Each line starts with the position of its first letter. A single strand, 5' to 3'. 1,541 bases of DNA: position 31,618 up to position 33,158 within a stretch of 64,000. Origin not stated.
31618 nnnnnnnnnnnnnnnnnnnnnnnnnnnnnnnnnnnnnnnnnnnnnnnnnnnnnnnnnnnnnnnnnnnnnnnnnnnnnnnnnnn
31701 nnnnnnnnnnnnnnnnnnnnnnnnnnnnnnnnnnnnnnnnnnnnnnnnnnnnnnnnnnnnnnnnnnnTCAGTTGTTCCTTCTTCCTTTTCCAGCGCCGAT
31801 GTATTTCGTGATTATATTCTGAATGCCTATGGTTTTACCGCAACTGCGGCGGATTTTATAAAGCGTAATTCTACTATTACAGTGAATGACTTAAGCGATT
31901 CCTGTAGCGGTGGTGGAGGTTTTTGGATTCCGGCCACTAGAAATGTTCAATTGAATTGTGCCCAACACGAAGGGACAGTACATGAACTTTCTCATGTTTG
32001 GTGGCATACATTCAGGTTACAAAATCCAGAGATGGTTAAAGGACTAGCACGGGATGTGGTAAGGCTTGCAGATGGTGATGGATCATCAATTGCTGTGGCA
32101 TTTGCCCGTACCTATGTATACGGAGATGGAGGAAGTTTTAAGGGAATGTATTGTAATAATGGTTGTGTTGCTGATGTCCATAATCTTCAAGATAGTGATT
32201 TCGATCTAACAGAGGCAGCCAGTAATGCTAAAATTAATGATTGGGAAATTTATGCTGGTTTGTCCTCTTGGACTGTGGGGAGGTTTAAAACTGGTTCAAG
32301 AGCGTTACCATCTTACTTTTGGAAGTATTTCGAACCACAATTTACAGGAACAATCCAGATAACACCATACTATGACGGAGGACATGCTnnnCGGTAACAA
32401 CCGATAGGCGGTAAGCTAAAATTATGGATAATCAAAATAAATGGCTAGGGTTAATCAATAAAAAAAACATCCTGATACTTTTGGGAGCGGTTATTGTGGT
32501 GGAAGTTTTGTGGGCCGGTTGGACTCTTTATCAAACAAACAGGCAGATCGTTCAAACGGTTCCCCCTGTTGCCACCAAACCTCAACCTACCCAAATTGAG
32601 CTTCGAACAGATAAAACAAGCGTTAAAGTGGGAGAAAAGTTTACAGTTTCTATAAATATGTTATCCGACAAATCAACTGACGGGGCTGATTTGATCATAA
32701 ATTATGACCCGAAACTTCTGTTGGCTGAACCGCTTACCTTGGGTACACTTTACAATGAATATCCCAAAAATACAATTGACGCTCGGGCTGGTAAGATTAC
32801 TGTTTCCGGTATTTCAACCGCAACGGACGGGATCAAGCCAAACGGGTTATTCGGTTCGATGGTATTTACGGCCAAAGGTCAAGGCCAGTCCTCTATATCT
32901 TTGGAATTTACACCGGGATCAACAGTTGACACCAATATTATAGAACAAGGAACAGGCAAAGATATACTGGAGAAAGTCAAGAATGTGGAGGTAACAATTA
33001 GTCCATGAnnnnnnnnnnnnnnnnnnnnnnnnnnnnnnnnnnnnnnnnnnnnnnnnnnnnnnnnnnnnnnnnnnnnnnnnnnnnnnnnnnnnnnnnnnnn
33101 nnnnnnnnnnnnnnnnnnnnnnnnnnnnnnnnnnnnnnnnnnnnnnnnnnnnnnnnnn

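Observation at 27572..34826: Cohesin-dockerin surface-display module with a giant Cys-rich HExxH protein, bracketed by two tyrosine recombinases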

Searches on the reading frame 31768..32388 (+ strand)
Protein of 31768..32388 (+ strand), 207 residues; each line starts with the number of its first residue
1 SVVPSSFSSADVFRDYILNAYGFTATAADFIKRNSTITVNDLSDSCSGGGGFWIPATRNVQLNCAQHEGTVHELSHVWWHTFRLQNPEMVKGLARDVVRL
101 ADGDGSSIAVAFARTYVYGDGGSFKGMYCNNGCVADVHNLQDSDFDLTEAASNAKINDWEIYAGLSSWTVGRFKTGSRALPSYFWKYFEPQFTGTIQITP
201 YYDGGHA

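Call 16: search_protein_families(library=pfam, proteins=[window:31768-32388:+], max_evalue=10)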
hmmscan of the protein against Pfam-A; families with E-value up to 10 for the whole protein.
seq(207 aa): 0 families

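Call 17: find_homologous_proteins(query=window:31768-32388:+, max_evalue=0.01)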
Query seq(207 aa) (207 aa): 13 proteins with E <= 0.01 among 112 candidates.
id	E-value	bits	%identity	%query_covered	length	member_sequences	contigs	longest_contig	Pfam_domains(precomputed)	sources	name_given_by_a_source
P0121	1.1e-91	324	70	97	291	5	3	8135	-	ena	-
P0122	1.1e-90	321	67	98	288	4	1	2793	-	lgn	-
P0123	4.5e-90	319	68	99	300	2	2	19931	-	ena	-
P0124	1.0e-89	318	70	97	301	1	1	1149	-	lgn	-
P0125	7.7e-83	296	64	97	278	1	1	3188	-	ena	-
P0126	7.6e-82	292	62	100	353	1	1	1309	-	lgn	-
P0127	1.8e-65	239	55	94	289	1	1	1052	-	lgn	-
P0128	2.3e-50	189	49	94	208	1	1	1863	-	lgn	-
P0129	9.4e-49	184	47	94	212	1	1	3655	-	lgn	-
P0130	5.5e-46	175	46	94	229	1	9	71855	-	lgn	-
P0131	7.8e-45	171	45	94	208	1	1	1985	-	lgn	-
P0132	1.9e-43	167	44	97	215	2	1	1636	-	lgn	-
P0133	6.4e-40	155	43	95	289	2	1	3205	-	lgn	-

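Call 23: find_encoding_contigs(protein=P0123, flank=8000, max_places=3)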
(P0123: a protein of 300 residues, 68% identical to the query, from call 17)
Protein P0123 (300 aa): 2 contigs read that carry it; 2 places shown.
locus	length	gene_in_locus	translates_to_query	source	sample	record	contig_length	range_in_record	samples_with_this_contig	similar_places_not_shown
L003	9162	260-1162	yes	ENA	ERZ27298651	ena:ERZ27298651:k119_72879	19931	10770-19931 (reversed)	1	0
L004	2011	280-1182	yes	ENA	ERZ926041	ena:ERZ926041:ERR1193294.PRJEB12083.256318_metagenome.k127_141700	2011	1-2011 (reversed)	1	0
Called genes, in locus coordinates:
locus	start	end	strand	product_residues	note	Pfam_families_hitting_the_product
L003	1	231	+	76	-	?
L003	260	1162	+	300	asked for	-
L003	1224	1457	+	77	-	-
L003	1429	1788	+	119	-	PF02452:PemK_toxin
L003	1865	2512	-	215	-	PF01797:Y1_Tnp (weak)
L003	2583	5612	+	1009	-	PF00580:UvrD-helicase, PF01443:Viral_helicase1 (faint), PF13245:AAA_19, PF13604:AAA_30 (faint), PF13361:UvrD_C, PF13538:UvrD_C_2 (faint), PF12705:PDDEXK_1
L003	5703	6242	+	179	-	PF13489:Methyltransf_23 (weak)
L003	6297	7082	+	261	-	-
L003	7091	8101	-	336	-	PF02388:FemAB, PF13480:Acetyltransf_6, PF02388:FemAB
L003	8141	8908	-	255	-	PF03116:NQR2_RnfD_RnfE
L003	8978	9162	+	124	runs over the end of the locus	-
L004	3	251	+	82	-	?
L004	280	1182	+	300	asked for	-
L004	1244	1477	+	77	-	-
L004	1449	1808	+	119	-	PF02452:PemK_toxin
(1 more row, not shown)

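Call 29: predict_structure(alignment_id=A1)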
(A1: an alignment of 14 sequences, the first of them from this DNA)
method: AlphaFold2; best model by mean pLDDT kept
length: 207 residues; sequences in the alignment: 14
mean_pLDDT: 94.1   pTM: 0.91
mean pLDDT of the five models: 94.1, 91.7, 91.6, 91.4, 89.3
residues with pLDDT >= 90: 181; 70-90: 23; 50-70: 3; < 50: 0
segments of 3 or more residues with pLDDT < 50: none
pLDDT, mean of each block of 10 residues (from residue 1): 86 98 98 98 80 94 94 97 95 98 97 97 93 94 89 91 97 96 98 96 85
secondary structure, 60 per line:
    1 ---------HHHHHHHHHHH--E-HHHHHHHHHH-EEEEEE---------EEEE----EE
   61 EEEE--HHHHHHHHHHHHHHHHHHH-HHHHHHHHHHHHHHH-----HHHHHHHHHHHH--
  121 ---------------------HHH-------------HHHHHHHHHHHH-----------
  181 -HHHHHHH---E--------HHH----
elements in order: H10-20 H25-34 E36-41 E51-54 E59-64 H67-85 H87-101 H107-118 H158-169 H182-188

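Call 32: search_protein_representatives(alignment_id=A1)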
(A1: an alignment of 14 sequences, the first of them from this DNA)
Query: 14 sequences, 217 profile positions. Proteins with E-value up to 0.001 (for the whole library): 178; up to 1e-10: 129; up to 1e-30: 44. The best 150 are listed.
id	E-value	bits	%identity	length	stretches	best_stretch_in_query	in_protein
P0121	3.6e-105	366.6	-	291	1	8-217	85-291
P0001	4.5e-98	343.4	-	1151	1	11-216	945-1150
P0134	9.7e-98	342.3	-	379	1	12-217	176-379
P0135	3.4e-96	337.3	-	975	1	10-216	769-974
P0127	3.5e-95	333.9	-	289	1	9-213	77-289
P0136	3.4e-92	324.2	-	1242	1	9-215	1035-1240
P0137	2.3e-90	318.2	-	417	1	17-213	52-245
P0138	5.8e-90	316.9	-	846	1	15-217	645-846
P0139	1.2e-88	312.6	-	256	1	14-217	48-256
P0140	1.3e-88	312.4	-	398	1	11-217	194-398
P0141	8.0e-84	296.8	-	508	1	11-217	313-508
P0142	3.2e-81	288.3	-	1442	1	14-215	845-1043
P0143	4.0e-81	288.0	-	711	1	14-215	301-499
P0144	5.7e-80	284.2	-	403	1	11-217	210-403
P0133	1.3e-79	283.1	-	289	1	18-216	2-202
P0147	1.9e-72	259.7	-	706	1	11-214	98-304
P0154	1.9e-50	187.7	-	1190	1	11-205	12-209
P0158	3.3e-46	173.9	-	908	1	11-213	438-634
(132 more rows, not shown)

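Call 34: search_protein_families(library=pfam, proteins=[P0135, P0136, P0138, P0142, P0143, P0147, P0154, P0158], max_evalue=0.01)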
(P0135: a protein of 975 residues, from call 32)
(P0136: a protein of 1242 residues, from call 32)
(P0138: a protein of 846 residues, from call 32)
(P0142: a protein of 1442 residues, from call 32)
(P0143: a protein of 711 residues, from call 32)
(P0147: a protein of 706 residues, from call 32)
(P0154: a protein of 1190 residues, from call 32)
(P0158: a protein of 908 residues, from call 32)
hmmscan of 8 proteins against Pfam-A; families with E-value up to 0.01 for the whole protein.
P0135 (975 aa): 2 families
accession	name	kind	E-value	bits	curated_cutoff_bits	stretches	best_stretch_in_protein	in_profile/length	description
PF00041.27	fn3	-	1.9e-08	34.9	25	1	58-139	3-75/84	Fibronectin type III domain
PF01833.30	TIG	-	2.1e-05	24.9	20.9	1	501-585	1-79/84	IPT/TIG domain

P0136 (1242 aa): 1 family
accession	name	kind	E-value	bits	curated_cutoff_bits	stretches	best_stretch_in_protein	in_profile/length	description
PF00041.27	fn3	-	5e-08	33.5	25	1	451-525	12-77/84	Fibronectin type III domain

P0138 (846 aa): 1 family
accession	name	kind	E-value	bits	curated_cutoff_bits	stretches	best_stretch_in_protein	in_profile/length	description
PF00404.24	Dockerin_1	-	6.1e-07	30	22.9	1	577-620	5-51/57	Dockerin type I domain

P0142 (1442 aa): 8 families
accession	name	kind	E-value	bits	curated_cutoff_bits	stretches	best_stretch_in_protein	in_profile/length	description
PF00041.27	fn3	-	2.8e-14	53.5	25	3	765-839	3-79/84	Fibronectin type III domain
PF13529.12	Peptidase_C39_2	-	1.9e-13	51.6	24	1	26-171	2-142/143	Peptidase_C39 like family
PF25059.1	FN3_DSCAM-DSCAML_C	-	1.2e-05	26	39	0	1242-1281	41-79/89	DSCAM/DSCAML C-terminal Fn3-like domain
PF03412.21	Peptidase_C39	-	0.00015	22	22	0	38-56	9-27/133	Peptidase C39 family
PF24489.1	Ig_J_second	-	0.0003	21.2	27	0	544-566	65-87/105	Tip attachment protein J second Ig-like domain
PF09294.16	Interfer-bind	-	0.00033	21.3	21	0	809-845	65-103/104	Interferon-alpha/beta receptor, fibronectin type III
PF09778.15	Guanylate_cyc_2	-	0.00036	20.4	28.1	0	139-174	150-185/212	Guanylylate cyclase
PF22666.2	Glyco_hydro_2_N2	-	0.00096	19.7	27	1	1076-1134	60-119/167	Glycosyl hydrolase 2 galactose-binding domain-like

P0143 (711 aa): 3 families
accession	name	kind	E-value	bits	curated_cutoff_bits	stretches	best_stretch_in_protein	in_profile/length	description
PF18998.6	Flg_new_2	-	3e-14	53.2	23.6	1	637-708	2-71/73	Divergent InlB B-repeat domain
PF00041.27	fn3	-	7.2e-06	26.6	25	1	220-295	2-79/84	Fibronectin type III domain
PF07828.18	PA-IL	-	0.00024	21.6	22.5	1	84-188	12-120/121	PA-IL-like protein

P0147 (706 aa): 0 families

P0154 (1190 aa): 0 families

P0158 (908 aa): 0 families

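Call 71: search_solved_structures(query=A1, max_evalue=10, show_alignments=2)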
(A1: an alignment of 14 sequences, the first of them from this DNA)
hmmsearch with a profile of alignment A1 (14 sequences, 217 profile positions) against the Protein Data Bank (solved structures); distinct sequences matched with E-value up to 10: 3.
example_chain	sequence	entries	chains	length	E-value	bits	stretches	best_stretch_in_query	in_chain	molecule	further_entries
6gyk_V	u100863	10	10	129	0.57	12.9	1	25-59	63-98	Transcription initiation factor IIA subunit 2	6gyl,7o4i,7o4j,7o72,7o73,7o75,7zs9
1nh2_D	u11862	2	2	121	0.87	12.3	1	25-57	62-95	Transcription initiation factor IIA small chain | PROTEIN (TRANSCRIPTION FACTOR IIA - TOA2 SUBUNIT)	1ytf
1rm1_B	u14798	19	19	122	0.89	12.2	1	25-57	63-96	Transcription initiation factor IIA small chain | TRANSCRIPTION INITIATION FACTOR IIA SUBUNIT 2, TOA2 | TRANSCRIPTION INITIATION FACTOR IIA SUBUNIT 2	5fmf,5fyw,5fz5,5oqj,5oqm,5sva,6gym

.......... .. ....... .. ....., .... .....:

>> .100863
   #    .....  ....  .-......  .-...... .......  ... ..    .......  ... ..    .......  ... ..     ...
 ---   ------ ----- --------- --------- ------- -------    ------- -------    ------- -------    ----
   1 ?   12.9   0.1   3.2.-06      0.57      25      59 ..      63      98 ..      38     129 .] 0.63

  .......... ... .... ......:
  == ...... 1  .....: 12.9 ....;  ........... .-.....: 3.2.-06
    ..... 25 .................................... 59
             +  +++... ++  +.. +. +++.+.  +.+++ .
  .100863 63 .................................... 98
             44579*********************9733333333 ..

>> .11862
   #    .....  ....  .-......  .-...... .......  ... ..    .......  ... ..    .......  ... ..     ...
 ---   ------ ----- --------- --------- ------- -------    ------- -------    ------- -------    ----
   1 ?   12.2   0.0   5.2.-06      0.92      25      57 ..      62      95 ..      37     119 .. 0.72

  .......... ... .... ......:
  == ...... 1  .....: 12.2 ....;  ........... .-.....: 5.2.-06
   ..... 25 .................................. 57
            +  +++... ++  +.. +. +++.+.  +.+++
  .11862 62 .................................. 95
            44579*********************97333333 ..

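Call 73: list_cluster_members(proteins=[P0121, P0123, P0125, P0127, P0130, P0133, P0002])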
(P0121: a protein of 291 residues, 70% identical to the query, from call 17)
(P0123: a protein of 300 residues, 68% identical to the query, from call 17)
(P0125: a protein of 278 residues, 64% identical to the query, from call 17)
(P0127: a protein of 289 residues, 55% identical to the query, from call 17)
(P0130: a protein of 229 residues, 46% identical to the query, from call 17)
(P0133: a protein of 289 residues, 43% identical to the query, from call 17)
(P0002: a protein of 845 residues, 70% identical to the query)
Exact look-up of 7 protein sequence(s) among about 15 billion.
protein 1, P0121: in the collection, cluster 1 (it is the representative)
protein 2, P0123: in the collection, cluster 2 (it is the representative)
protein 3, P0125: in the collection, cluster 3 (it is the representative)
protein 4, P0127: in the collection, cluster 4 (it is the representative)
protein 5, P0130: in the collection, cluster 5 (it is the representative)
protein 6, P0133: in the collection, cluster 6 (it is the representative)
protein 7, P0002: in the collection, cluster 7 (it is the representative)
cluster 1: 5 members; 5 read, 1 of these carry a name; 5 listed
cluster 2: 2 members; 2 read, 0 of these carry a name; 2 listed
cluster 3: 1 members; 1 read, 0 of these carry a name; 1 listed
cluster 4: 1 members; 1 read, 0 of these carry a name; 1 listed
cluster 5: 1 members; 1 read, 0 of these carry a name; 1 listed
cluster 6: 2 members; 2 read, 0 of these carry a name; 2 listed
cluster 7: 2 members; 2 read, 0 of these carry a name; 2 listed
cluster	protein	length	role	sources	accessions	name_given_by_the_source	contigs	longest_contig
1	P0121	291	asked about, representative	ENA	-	-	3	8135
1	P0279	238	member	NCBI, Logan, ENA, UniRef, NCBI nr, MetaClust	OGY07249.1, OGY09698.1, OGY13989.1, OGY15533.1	MAG: hypothetical protein A3D24_04560 [Candidatus Blackburnbacteria bacterium ... | Uncharacterized protein n=1 Tax=Candidatus Blackburnbacteria bacterium ... | MAG: hypothetical protein A2694_03225 [Candidatus Blackburnbacteria bacterium ...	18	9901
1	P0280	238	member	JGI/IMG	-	-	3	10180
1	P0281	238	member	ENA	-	-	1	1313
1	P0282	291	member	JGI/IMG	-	-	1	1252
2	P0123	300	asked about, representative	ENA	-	-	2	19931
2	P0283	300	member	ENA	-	-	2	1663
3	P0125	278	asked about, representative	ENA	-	-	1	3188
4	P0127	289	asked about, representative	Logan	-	-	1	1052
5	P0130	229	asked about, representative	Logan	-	-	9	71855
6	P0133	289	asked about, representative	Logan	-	-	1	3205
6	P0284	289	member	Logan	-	-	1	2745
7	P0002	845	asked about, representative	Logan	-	-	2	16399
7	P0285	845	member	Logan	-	-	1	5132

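Call 74: fold_search(model_id=the predicted structure, library=pdb)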
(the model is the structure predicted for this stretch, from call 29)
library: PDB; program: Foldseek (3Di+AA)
matches with E <= 10: 49; with E <= 0.001: 0
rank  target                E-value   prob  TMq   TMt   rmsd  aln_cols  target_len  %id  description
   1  6d2s                  3.7e-01  0.18  0.21  0.17   9.3       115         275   10  Mycobacterium tuberculosis transcriptional regulator (released 2019-04-17)
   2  6cyy_A                4.4e-01  0.20  0.22  0.15   9.2       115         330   10  Mycobacterium tuberculosis transcriptional regulator (released 2019-04-17)
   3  6cz6_D                4.4e-01  0.10  0.18  0.14  11.1       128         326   11  Mycobacterium tuberculosis transcriptional regulator (released 2019-04-17)
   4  6cyj_A                5.9e-01  0.08  0.17  0.13  11.2       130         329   11  Mycobacterium tuberculosis transcriptional regulator (released 2019-04-17)
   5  6cz6_A                8.8e-01  0.13  0.22  0.16   9.2       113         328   10  Mycobacterium tuberculosis transcriptional regulator (released 2019-04-17)
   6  4pku                  9.9e-01  0.15  0.20  0.09  13.1       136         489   12  Anthrax toxin lethal factor with bound small molecule inhibitor 15 (released 2014-11-12)
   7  3wtr                  1.1e+00  0.06  0.17  0.22  10.1       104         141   12  Crystal structure of E. coli YfcM bound to Co(II) (released 2015-04-01)
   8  6cz6_C                1.3e+00  0.14  0.21  0.15   6.8        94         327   11  Mycobacterium tuberculosis transcriptional regulator (released 2019-04-17)
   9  1zxv_A                1.3e+00  0.12  0.24  0.08  12.8       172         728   13  X-Ray Crystal Structure of the Anthrax Lethal Factor Bound to a Small Molecule Inhibitor, BI-MFM3, 3-{5-[5-(4-Chloro-p (released 2005-07-05)
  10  4qhi_D                1.9e+00  0.20  0.21  0.36   5.3        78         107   13  Crystal structure of Methanocaldococcus jannaschii selecase mutant R36W (released 2014-07-16)
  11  3sks                  2.0e+00  0.11  0.20  0.10   6.5        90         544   14  Crystal structure of a putative oligoendopeptidase F from Bacillus anthracis str. Ames (released 2011-07-06)
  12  5ac5_B                3.3e+00  0.05  0.14  0.06   5.3        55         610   18  GH20C, Beta-hexosaminidase from Streptococcus pneumoniae in complex with GlcNAc (released 2015-09-23)
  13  9pnt                  4.1e+00  0.07  0.29  0.04   6.3       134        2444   13  N4 vRNAP gp50 - open complex (released 2025-12-10)
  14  7d5i_A                4.1e+00  0.04  0.13  0.07  16.6        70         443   18  Structure of Mycobacterium smegmatis bd complex in the apo-form. (released 2021-06-23)
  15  5a6j_C                4.4e+00  0.04  0.14  0.06   5.2        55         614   18  GH20C, Beta-hexosaminidase from Streptococcus pneumoniae (released 2015-09-23)
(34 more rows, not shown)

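Call 79: find_encoding_contigs(protein=P0138, flank=8000, max_places=3)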
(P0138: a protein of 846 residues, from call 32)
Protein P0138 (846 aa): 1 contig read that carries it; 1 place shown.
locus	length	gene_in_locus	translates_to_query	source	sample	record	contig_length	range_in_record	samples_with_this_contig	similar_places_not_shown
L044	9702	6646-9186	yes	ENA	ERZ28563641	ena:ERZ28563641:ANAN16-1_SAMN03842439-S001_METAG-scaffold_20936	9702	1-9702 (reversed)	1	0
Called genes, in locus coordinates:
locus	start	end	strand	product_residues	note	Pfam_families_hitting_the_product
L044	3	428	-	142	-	?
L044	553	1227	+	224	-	-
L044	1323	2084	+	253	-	PF20772:TACO1_YebC_N, PF01709:Transcrip_reg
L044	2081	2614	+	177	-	PF02075:RuvC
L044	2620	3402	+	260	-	PF18900:DUF5656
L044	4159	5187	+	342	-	PF13102:Phage_int_SAM_5 (weak), PF02899:Phage_int_SAM_1, PF00589:Phage_integrase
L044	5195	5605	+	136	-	-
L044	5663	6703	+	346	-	-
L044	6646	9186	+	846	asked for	PF00404:Dockerin_1 (weak)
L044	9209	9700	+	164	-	?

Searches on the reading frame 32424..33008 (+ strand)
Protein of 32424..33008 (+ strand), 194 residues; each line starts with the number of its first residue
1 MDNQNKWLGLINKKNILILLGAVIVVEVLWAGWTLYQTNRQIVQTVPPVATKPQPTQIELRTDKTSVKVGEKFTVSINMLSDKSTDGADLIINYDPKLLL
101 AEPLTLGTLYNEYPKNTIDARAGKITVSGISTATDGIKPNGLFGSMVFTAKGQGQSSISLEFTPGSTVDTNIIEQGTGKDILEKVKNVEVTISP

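Call 3: search_protein_families(library=pfam, proteins=[window:32424-33008:+], max_evalue=1)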
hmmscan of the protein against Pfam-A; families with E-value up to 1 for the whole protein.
window:32424-33008:+ (194 aa): 2 families
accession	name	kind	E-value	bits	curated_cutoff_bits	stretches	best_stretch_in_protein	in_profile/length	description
PF00963.24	Cohesin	-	4.1e-09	37.2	24.1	1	60-171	3-118/139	Cohesin domain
PF12693.12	GspL_C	-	0.0095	16.2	29.6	1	14-42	8-36/158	GspL periplasmic domain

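Call 4: search_protein_families(library=ncbifam, proteins=[window:32424-33008:+], max_evalue=1)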
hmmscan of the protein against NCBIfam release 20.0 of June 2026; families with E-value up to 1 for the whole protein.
window:32424-33008:+ (194 aa): 0 families

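Call 11: search_solved_structures(query=window:32424-33008:+, max_evalue=10, show_alignments=1)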
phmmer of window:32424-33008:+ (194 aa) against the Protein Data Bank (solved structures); distinct sequences matched with E-value up to 10: 14.
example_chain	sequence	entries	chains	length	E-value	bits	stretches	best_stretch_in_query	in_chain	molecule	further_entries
3l8q_A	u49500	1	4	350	1.1e-06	31.6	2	56-117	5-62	Cellulosomal scaffoldin adaptor protein B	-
1qzn_A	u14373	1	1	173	0.00042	23.2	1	56-118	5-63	cellulosomal scaffoldin adaptor protein B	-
3f2l_A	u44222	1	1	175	0.00045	23.1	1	56-119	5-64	Cellulosomal scaffoldin adaptor protein B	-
3bwz_A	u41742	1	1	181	0.00048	23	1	56-118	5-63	Cellulosomal scaffoldin adaptor protein B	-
1zv9_A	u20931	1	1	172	0.00048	23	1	56-119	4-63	Cellulosomal scaffoldin adaptor protein B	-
5g5d_A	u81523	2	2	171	0.0066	19.3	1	57-104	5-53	CELLULOSOME ANCHORING PROTEIN COHESIN REGION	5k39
3ul4_A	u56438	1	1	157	0.13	15.1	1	56-189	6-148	Cellulosome-anchoring protein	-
2bm3_A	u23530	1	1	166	0.49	13.2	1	55-107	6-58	SCAFFOLDING DOCKERIN BINDING PROTEIN A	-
5m0y_A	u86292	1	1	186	0.5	13.2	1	55-107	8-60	Cellulosome anchoring protein cohesin region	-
3kcp_B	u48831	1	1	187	0.65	12.8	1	55-107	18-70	Cellulosome anchoring protein, cohesin region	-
2b59_A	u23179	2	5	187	0.65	12.8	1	55-107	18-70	COG1196: Chromosome segregation ATPases | Scaffolding dockerin binding protein A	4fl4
3fnk_A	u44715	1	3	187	0.83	12.5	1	57-112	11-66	Cellulosomal scaffoldin adaptor protein B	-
9kqb_W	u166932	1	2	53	1.5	11.7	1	6-39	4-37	Photosystem II reaction center protein W (psbW)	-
3ghp_A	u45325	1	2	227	1.8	11.4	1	57-112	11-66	Cellulosomal scaffoldin adaptor protein B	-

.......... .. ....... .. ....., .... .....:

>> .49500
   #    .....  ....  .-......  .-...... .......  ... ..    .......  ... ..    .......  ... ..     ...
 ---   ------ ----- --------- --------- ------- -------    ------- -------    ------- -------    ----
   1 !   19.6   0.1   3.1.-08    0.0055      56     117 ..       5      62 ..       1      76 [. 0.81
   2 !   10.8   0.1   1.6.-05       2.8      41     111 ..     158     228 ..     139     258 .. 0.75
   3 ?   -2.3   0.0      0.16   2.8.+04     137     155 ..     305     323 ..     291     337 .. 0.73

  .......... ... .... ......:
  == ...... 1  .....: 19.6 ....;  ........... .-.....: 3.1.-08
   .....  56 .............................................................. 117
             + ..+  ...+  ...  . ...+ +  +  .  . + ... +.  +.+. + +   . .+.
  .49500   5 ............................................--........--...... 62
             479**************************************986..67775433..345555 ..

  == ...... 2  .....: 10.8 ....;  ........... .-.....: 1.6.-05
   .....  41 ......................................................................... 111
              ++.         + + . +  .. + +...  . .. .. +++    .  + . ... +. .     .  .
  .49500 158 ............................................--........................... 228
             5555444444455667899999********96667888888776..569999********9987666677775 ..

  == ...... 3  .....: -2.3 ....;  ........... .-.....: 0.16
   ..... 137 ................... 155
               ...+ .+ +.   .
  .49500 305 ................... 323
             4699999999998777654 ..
